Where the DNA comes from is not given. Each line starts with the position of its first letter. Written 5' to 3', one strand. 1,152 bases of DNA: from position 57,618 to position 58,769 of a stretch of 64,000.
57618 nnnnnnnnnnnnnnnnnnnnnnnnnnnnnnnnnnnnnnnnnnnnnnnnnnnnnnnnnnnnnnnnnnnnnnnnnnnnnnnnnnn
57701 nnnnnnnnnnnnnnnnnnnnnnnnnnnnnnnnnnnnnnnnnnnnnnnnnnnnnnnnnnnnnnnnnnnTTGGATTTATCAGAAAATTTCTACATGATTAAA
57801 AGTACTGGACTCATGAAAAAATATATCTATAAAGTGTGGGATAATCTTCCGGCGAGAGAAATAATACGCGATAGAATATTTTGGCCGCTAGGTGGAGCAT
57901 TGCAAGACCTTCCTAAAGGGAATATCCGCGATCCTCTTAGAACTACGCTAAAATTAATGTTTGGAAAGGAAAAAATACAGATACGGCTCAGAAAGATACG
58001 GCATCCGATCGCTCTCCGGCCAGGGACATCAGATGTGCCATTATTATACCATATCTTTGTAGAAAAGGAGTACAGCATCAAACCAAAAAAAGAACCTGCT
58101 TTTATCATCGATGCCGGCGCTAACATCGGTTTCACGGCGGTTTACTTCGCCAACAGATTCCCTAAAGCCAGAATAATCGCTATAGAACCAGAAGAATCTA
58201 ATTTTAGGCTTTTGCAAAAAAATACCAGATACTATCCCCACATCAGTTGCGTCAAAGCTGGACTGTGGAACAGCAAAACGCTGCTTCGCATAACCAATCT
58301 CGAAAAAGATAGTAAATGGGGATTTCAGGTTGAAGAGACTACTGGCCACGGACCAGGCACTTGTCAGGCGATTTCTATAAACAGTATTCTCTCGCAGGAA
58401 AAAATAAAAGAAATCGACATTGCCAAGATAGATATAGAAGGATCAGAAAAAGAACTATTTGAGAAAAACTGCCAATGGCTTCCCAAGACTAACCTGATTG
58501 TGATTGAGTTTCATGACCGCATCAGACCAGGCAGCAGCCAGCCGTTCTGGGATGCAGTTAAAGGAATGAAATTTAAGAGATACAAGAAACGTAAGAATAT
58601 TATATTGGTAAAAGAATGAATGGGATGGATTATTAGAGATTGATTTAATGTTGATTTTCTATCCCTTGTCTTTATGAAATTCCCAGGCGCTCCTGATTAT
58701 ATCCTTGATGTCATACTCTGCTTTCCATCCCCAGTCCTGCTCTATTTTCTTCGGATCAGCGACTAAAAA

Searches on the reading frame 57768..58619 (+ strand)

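Call 76: search_protein_families(library=pfam, proteins=[window:57768-58619:+], max_evalue=0.000001)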
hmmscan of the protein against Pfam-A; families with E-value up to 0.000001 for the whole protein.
window:57768-58619:+ (283 aa): 1 family
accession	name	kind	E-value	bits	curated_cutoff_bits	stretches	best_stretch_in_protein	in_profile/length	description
PF05050.19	Methyltransf_21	-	9.1e-15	55.6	22.7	1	115-252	1-152/173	Methyltransferase FkbM domain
